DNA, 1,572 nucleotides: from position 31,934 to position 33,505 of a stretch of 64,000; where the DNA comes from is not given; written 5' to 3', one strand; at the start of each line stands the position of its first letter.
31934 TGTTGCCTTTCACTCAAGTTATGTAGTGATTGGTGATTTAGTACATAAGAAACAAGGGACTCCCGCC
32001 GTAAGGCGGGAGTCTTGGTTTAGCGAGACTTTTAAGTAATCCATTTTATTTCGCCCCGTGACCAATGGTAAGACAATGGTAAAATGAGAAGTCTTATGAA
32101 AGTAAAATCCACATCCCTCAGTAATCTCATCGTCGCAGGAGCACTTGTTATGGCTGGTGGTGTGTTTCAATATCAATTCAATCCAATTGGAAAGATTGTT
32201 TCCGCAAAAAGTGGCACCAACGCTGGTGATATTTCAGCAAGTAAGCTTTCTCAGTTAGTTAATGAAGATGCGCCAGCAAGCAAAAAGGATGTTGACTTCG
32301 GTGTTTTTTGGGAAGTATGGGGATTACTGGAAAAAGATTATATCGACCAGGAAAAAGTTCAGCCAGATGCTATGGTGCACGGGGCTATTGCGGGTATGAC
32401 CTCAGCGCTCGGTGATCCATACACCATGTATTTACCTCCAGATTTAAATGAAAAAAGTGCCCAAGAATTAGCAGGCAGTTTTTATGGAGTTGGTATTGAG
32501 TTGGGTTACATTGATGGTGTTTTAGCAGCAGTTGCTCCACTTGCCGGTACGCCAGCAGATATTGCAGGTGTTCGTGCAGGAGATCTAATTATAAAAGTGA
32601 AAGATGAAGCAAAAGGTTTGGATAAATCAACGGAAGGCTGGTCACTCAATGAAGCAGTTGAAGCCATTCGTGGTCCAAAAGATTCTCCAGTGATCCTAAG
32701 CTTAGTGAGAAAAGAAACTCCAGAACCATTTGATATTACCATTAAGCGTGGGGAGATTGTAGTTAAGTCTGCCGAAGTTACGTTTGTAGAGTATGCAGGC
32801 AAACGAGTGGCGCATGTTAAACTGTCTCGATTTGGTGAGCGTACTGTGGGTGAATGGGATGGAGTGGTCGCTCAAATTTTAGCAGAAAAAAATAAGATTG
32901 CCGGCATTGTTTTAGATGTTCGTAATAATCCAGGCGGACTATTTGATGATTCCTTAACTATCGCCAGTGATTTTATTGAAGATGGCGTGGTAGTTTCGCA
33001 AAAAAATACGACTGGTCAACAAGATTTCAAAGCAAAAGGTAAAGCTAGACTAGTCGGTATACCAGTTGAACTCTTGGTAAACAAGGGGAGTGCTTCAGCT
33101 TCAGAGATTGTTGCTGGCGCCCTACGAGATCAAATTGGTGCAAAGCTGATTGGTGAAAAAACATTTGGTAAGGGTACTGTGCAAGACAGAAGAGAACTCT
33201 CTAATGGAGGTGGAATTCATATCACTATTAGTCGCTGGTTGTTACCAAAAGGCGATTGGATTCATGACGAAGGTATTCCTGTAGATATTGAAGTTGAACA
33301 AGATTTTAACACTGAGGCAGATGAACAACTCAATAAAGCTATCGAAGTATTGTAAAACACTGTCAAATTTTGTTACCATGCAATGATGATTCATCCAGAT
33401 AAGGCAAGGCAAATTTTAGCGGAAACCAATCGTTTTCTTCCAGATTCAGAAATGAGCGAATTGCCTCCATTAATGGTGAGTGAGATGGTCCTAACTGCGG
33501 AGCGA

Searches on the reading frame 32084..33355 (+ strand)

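Call 8: search_protein_families(library=pfam, proteins=[window:32084-33355:+], max_evalue=0.001)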
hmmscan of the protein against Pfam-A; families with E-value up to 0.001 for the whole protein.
window:32084-33355:+ (423 aa): 4 families
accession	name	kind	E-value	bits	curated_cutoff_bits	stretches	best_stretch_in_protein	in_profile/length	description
PF03572.23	Peptidase_S41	-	3.1e-44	150.9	24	1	241-404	1-165/165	Peptidase family S41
PF22694.1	CtpB_N-like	-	2e-07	31.8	27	1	57-117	23-81/85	Activating protease CtpB N-terminal domain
PF17820.7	PDZ_6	-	2.3e-06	27.7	27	1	153-209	6-54/54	PDZ domain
PF00595.29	PDZ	-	0.00023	21.9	23.2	1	153-203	33-76/81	PDZ domain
